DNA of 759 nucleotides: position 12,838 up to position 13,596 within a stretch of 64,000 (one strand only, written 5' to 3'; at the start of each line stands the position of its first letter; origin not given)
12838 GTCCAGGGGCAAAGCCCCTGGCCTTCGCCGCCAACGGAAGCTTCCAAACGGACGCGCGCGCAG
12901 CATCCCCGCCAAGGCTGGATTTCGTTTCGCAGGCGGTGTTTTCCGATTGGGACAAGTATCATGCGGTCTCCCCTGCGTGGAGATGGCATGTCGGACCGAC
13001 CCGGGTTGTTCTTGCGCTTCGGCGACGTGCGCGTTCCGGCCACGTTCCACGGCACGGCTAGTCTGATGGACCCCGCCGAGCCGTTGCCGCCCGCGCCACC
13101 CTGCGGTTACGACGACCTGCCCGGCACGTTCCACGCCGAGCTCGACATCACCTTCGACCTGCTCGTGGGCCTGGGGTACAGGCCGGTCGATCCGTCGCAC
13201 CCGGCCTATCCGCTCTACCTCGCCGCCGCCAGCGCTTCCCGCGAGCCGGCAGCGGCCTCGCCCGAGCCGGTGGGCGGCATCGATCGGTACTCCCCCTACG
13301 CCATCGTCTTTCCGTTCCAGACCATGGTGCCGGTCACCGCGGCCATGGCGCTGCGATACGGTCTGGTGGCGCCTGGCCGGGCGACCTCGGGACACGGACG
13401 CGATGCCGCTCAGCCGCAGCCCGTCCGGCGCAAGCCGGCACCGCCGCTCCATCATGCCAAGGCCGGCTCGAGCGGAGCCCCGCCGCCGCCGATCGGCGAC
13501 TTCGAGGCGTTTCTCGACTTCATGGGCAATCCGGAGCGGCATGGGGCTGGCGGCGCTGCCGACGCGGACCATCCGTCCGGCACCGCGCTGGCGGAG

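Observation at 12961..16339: Polymorphic-toxin locus: WHH-type HNH/EndoVII nuclease toxin plus a three-copy SUKH (SMI1/KNR4) immunity array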

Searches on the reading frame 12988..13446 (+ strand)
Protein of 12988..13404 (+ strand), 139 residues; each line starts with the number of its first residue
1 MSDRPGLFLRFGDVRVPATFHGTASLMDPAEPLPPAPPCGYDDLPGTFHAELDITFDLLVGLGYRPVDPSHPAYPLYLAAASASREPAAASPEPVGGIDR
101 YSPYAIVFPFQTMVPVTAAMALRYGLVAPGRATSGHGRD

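Call 21: find_homologous_proteins(query=A1, max_evalue=0.001)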
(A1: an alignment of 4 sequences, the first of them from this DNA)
Query A1 (4 sequences) (153 aa, profile of the alignment): 11 proteins with E <= 0.001 among 8000 candidates.
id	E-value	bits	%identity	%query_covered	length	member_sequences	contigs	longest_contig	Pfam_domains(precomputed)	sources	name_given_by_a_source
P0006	4.7e-74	266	73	93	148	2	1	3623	-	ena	-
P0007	1.1e-67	245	83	91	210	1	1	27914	-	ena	-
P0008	7.4e-63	229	56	88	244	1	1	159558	-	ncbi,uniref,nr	ncbi:hypothetical protein NFI95_11595 [Acetobacteraceae bacterium KSS8]|uniref:Uncharacterized prote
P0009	5.9e-62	226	75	92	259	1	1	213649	-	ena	-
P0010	5.7e-57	210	56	87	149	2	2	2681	-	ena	-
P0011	2.7e-46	175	83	56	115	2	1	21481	-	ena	-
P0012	7.2e-45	171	80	59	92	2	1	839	-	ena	-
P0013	2.9e-42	162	49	97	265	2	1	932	-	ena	-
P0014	1.7e-33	134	49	78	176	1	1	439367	-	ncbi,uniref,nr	ncbi:hypothetical protein [Rhizosaccharibacter radicis]|uniref:Uncharacterized protein n=1 Tax=Rhizo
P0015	6.9e-32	129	48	71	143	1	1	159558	-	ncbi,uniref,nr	ncbi:hypothetical protein NFI95_12255 [Acetobacteraceae bacterium KSS8]|uniref:Uncharacterized prote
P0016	1.2e-28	118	43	100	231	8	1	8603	-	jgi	jgi:hypothetical protein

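Call 23: find_encoding_contigs(protein=P0008, flank=10000, max_places=2)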
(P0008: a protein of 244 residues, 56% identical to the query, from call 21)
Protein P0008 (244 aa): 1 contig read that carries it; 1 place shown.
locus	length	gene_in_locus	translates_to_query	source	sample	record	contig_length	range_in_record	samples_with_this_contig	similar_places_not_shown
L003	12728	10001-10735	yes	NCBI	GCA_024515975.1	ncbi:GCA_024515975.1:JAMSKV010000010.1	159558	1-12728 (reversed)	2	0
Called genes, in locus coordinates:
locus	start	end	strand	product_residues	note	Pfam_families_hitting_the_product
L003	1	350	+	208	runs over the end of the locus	PF00440:TetR_N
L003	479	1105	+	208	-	-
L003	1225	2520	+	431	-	PF03349:Toluene_X, PF00593:TonB_dep_Rec_b-barrel (weak)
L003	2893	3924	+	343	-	PF10340:Say1_Mug180 (weak), PF07859:Abhydrolase_3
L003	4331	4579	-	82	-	-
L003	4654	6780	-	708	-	-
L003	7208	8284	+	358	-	PF01063:Aminotran_4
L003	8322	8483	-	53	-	-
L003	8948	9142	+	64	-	PF00584:SecE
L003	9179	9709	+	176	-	PF02357:NusG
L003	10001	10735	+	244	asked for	-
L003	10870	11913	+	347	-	PF00959:Phage_lysozyme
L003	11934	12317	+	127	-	-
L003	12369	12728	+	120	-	?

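Call 24: find_encoding_contigs(protein=P0009, flank=10000, max_places=2)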
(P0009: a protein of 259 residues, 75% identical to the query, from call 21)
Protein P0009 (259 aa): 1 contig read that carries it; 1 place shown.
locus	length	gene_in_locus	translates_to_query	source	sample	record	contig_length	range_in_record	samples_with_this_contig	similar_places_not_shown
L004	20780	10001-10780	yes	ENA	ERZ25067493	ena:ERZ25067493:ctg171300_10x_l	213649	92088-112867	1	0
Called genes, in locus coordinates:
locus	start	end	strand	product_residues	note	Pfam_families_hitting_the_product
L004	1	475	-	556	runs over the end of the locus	PF00496:SBP_bac_5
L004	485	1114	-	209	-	PF03167:UDG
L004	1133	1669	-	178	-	PF04314:LpqE-like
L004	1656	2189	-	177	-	PF02834:LigT_PEase, PF13563:2_5_RNA_ligase2, PF02834:LigT_PEase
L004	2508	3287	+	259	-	PF01027:Bax1-I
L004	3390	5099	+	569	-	PF12222:PNGaseA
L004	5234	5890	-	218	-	PF02559:CarD_TRCF_RID, PF21095:CarD_C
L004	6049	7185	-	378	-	PF00817:IMS, PF11799:IMS_C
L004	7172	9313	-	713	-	PF01751:Toprim, PF01131:Topoisom_bac, PF18974:DUF5710 (weak)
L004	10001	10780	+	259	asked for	-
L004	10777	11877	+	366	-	PF00959:Phage_lysozyme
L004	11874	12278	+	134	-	-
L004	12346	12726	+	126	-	-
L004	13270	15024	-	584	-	PF00501:AMP-binding, PF23562:AMP-binding_C_3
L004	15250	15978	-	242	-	PF07298:NnrU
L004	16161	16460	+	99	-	-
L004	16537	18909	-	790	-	PF02897:Peptidase_S9_N, PF00326:Peptidase_S9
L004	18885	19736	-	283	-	-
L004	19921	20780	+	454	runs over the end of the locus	PF01569:PAP2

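Call 25: find_related_loci(query=A1, collection=genome_contigs, flank=10000)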
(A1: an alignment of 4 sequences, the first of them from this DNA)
Query A1 (153 aa) in genome_contigs; peptide patterns used: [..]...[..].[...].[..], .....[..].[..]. (x = any residue, [..] = any of these).
53 stretches matched a pattern; 3 encode a relative of the query (tblastn E <= 1e-3); 3 distinct loci.
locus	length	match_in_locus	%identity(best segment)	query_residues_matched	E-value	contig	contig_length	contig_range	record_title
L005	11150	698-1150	73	1-153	3e-62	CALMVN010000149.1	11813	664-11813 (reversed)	MAG TPA_asm: uncultured Acetobacteraceae bacterium isolate SRR13685149_bin.14_CONCOCT_v1.1_MAG genome assembly, contig:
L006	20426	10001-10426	57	9-153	2e-42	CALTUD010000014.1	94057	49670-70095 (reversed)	MAG: uncultured Acetobacteraceae bacterium isolate k8cMYxitqk_bin.33.MAG genome assembly, contig: NODE_164_length_94057_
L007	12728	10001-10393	56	1-134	2e-38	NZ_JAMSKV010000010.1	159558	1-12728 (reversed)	Endosaccharibacter trunci strain KSS8 10, whole genome shotgun sequence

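Call 33: search_protein_families(library=pfam, proteins=[L006:9980-11764:+, L006:11771-12232:+, L004:10777-11877:+, L004:11874-12278:+, L004:12346-12726:+, L003:11934-12317:+], max_evalue=0.1)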
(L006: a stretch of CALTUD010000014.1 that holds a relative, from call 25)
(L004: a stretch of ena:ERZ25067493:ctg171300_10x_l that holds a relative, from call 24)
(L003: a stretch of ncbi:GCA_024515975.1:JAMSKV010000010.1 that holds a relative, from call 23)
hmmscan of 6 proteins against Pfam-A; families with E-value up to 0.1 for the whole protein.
L006:9980-11764:+ (594 aa): 0 families

L006:11771-12232:+ (153 aa): 0 families

L004:10777-11877:+ (366 aa): 2 families
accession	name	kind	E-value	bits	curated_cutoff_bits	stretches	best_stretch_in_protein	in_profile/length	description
PF00959.24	Phage_lysozyme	-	5.4e-16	59.5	22.3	1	243-353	20-125/125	Phage lysozyme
PF16754.10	Pesticin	-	0.026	14.9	25.8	1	205-262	30-83/156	Bacterial toxin homologue of phage lysozyme, C-term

L004:11874-12278:+ (134 aa): 0 families

L004:12346-12726:+ (126 aa): 0 families

L003:11934-12317:+ (127 aa): 0 families

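Call 37: predict_structure(alignment_id=A2)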
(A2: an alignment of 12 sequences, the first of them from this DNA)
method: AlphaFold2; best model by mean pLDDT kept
length: 139 residues; sequences in the alignment: 12
mean_pLDDT: 65.9   pTM: 0.56
mean pLDDT of the five models: 65.9, 63.9, 61.9, 59.9, 57.9
residues with pLDDT >= 90: 24; 70-90: 26; 50-70: 63; < 50: 26
segments of 3 or more residues with pLDDT < 50: 1-12, 90-93, 132-139
pLDDT, mean of each block of 10 residues (from residue 1): 37 51 62 63 57 80 90 94 71 52 62 76 88 35
secondary structure, 60 per line:
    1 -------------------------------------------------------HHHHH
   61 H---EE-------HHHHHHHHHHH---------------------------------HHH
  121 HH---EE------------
elements in order: H56-61 H74-84 H118-122

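Call 39: search_protein_representatives(alignment_id=A2)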
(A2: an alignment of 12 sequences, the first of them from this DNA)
Query: 12 sequences, 137 profile positions. Proteins with E-value up to 0.001 (for the whole library): 16; up to 1e-10: 14; up to 1e-30: 12. The best 16 are listed.
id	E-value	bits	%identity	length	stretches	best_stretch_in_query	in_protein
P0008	2.6e-64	232.0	-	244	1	1-135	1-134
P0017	1.8e-61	222.8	-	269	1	1-134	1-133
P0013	7.8e-58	211.0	-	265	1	1-136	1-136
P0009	2.4e-54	199.7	-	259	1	13-136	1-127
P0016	1.7e-52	193.7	-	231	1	1-136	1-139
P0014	1.6e-47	177.6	-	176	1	15-135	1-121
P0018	7.7e-41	156.0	-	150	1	1-133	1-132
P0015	2.9e-39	150.9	-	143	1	38-136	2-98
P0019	5.1e-36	140.3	-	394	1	1-134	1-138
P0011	2.6e-35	138.1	-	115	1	47-135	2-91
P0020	5.3e-33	130.6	-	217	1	1-98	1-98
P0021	5.7e-33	130.5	-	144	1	6-134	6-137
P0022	1.5e-27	112.9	-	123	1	1-104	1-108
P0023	1.8e-26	109.5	-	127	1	1-99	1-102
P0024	6.1e-06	42.9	-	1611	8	58-93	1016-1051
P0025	2.8e-05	40.8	-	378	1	106-136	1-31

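Call 41: fold_search(model_id=the predicted structure, library=pdb)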
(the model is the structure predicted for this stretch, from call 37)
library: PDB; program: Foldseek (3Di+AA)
matches with E <= 10: 0; with E <= 0.001: 0
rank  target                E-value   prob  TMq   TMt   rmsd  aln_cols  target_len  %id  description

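Call 42: find_encoding_contigs(protein=P0014, flank=10000, max_places=2)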
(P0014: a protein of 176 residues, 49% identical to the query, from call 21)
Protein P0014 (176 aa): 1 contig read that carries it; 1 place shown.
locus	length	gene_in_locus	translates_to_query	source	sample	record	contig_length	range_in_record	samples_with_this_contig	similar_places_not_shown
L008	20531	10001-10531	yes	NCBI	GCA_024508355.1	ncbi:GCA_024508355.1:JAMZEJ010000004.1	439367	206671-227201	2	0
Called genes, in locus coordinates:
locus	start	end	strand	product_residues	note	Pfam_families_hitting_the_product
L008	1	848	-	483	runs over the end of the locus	PF00282:Pyridoxal_deC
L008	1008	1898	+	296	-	PF00561:Abhydrolase_1, PF12697:Abhydrolase_6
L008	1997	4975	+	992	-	-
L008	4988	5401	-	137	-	-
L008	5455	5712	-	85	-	-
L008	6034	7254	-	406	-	PF07690:MFS_1, PF00083:Sugar_tr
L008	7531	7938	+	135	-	-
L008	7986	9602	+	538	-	-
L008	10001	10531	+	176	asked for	-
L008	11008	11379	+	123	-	PF03466:LysR_substrate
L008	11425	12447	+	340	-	PF00356:LacI, PF00532:Peripla_BP_1, PF13407:Peripla_BP_4, PF13377:Peripla_BP_3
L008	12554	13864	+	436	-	PF00815:Histidinol_dh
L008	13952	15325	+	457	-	PF07690:MFS_1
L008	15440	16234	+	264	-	PF00106:adh_short, PF08659:KR, PF13561:adh_short_C2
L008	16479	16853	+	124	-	-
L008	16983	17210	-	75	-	-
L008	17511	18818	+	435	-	PF01566:Nramp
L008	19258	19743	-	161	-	PF14579:HHH_6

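Call 43: find_encoding_contigs(protein=P0016, flank=10000, max_places=2)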
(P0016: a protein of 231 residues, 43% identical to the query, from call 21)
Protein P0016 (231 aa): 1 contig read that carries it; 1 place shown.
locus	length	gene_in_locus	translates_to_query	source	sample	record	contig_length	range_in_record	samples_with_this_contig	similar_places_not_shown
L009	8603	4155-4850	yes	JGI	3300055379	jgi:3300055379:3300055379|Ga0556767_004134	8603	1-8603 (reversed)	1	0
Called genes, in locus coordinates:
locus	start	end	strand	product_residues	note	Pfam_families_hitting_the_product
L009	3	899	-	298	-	PF00291:PALP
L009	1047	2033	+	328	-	PF01544:CorA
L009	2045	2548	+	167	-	-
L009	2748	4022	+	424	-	PF07498:Rho_N, PF07497:Rho_RNA_bind, PF00006:ATP-synt_ab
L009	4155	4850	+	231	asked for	-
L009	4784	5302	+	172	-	-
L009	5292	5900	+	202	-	-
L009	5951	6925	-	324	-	PF08240:ADH_N, PF00107:ADH_zinc_N, PF13602:ADH_zinc_N_2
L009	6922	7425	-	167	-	PF02870:Methyltransf_1N (weak), PF01035:DNA_binding_1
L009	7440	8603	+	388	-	?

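Call 44: find_encoding_contigs(protein=P0025, flank=10000, max_places=2)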
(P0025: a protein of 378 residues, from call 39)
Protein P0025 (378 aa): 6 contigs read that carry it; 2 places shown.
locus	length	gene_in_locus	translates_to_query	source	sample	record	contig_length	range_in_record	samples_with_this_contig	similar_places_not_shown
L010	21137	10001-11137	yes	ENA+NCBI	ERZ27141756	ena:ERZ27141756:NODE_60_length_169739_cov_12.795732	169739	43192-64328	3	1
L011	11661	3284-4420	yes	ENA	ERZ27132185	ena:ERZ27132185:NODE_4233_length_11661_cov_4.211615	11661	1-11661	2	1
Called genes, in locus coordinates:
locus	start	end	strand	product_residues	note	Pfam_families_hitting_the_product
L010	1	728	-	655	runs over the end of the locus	PF13249:SQHop_cyclase_N, PF00432:Prenyltrans (faint), PF13243:SQHop_cyclase_C, PF07678:TED_complement (faint)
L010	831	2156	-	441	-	PF01266:DAO (weak), PF01593:Amino_oxidase, PF03486:HI0933_like (faint), PF07992:Pyr_redox_2 (faint), PF13450:NAD_binding_8, PF01593:Amino_oxidase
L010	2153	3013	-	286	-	PF00494:SQS_PSY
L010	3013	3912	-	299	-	PF00494:SQS_PSY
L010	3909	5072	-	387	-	PF13506:Glyco_transf_21, PF00535:Glycos_transf_2, PF13641:Glyco_tranf_2_3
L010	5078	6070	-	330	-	PF01073:3Beta_HSD, PF01370:Epimerase, PF02719:Polysacc_synt_2 (weak), PF04321:RmlD_sub_bind, PF05368:NmrA, PF07993:NAD_binding_4, PF13460:NAD_binding_10, PF16363:GDP_Man_Dehyd, +1 more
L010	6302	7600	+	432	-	PF04471:Mrr_cat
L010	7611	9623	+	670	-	PF09848:SLFN-g3_helicase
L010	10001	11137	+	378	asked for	-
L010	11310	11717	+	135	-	-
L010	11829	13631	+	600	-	PF00009:GTP_EFTU, PF03144:GTP_EFTU_D2, PF14492:EFG_III (faint), PF00679:EFG_C, PF06421:LepA_C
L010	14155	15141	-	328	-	PF00106:adh_short, PF01370:Epimerase, PF08659:KR, PF13561:adh_short_C2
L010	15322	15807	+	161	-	PF00440:TetR_N, PF21597:TetR_C_43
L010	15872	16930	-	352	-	-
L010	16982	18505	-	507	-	PF04966:OprB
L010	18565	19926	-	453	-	PF07690:MFS_1, PF03137:OATP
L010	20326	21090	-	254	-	PF00596:Aldolase_II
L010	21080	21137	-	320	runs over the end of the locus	PF02558:ApbA, PF08546:ApbA_C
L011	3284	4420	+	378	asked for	-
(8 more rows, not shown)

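Call 45: search_dna_similar(query=window:12988-13404:+, collection=plasmids, mode=protein, max_evalue=0.01)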
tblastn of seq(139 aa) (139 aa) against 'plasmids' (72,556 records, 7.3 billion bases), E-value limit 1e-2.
No match.

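Call 46: search_dna_similar(query=window:12988-13404:+, collection=phages, mode=protein, max_evalue=0.01)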
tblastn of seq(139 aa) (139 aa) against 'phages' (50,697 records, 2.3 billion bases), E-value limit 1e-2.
No match.

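Call 56: find_related_loci(query=A2, collection=metagenome_contigs, flank=10000)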
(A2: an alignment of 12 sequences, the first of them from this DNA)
Query A2 (139 aa) in metagenome_contigs; peptide patterns used: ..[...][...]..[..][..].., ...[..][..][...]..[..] (x = any residue, [..] = any of these).
229 stretches matched a pattern, but none encodes a relative of the query by tblastn (E <= 1e-3).

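Call 57: find_related_loci(query=A2, collection=viral_contigs, flank=10000)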
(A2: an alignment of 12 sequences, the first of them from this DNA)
Query A2 (139 aa) in viral_contigs; peptide patterns used: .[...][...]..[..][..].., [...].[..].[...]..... (x = any residue, [..] = any of these).
51 stretches matched a pattern, but none encodes a relative of the query by tblastn (E <= 1e-3).

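Call 58: find_related_loci(query=A1, collection=metagenome_contigs, flank=10000)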
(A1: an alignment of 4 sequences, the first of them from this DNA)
Query A1 (153 aa) in metagenome_contigs; peptide patterns used: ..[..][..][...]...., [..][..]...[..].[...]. (x = any residue, [..] = any of these).
276 stretches matched a pattern, but none encodes a relative of the query by tblastn (E <= 1e-3).

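Call 68: search_protein_families(library=pfam, proteins=[L004:12289-13251:-, L004:12758-13150:-, L008:7986-9602:+, L008:7531-7938:+], max_evalue=0.1)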
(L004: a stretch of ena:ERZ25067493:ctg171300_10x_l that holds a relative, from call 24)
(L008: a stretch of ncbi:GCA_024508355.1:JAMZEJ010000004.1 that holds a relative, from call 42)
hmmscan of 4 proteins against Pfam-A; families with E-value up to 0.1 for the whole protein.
L004:12289-13251:- (320 aa): 0 families

L004:12758-13150:- (130 aa): 0 families

L008:7986-9602:+ (538 aa): 2 families
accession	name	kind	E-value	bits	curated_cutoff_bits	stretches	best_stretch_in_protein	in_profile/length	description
PF09586.16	YfhO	-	6.7e-05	21.9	28.5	1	61-175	70-181/835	Bacterial membrane protein YfhO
PF11847.13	GT-C_AftD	-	0.003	16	26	1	109-234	100-226/661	Alpha-(1->3)-arabinofuranosyltransferase, N-terminal GT-C domain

L008:7531-7938:+ (135 aa): 0 families

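Call 69: search_protein_families(library=ncbifam, proteins=[L006:9980-11764:+, P0025, P0019], max_evalue=0.1)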
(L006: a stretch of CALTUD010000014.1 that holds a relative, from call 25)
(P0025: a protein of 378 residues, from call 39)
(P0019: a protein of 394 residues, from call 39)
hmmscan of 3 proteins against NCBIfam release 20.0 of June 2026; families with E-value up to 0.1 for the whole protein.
L006:9980-11764:+ (594 aa): 0 families

P0025 (378 aa): 1 family
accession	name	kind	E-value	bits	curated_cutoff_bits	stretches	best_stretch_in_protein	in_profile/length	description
NF009337.1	PRK12697.1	equivalog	0.031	13.7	380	1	267-320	106-158/215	flagellar basal body L-ring protein FlgH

P0019 (394 aa): 0 families

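Call 70: search_protein_families(library=pfam, proteins=[P0025, P0019, P0013, P0017, L010:11310-11717:+, L009:4784-5302:+, L009:5292-5900:+], max_evalue=0.1)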
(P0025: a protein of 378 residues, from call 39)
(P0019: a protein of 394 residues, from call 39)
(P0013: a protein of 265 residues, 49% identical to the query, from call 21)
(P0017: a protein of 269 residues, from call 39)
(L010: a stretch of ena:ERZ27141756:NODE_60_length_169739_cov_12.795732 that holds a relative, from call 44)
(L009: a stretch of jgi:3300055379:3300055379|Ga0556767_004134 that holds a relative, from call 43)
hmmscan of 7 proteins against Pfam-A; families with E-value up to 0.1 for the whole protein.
P0025 (378 aa): 0 families

P0019 (394 aa): 0 families

P0013 (265 aa): 0 families

P0017 (269 aa): 0 families

L010:11310-11717:+ (135 aa): 0 families

L009:4784-5302:+ (172 aa): 2 families
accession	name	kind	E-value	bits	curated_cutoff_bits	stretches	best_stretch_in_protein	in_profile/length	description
PF07486.17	Hydrolase_2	-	0.0097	17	27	1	33-105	5-81/100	Cell Wall Hydrolase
PF20467.3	MmeI_C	-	0.084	13.6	27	0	72-106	6-40/83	MmeI, C-terminal domain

L009:5292-5900:+ (202 aa): 0 families

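Call 72: find_encoding_contigs(protein=P0007, flank=10000, max_places=2)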
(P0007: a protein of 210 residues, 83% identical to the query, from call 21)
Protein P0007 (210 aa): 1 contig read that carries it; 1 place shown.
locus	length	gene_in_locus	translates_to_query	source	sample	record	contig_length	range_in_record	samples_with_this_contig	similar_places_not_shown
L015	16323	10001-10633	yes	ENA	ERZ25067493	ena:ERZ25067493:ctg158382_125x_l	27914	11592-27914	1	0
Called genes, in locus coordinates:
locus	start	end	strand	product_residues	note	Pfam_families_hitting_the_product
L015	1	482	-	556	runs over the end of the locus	PF00496:SBP_bac_5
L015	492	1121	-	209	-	PF03167:UDG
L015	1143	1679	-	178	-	PF04314:LpqE-like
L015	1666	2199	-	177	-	PF02834:LigT_PEase, PF13563:2_5_RNA_ligase2, PF02834:LigT_PEase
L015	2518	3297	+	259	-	PF01027:Bax1-I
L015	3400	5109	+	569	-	PF12222:PNGaseA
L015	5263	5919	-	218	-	PF02559:CarD_TRCF_RID, PF21095:CarD_C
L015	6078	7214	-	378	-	PF00817:IMS, PF11799:IMS_C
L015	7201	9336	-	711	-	PF01751:Toprim, PF01131:Topoisom_bac, PF18974:DUF5710 (weak)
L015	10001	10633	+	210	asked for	-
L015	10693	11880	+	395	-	-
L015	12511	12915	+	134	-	-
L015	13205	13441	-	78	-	-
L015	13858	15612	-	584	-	PF00501:AMP-binding, PF23562:AMP-binding_C_3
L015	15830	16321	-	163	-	?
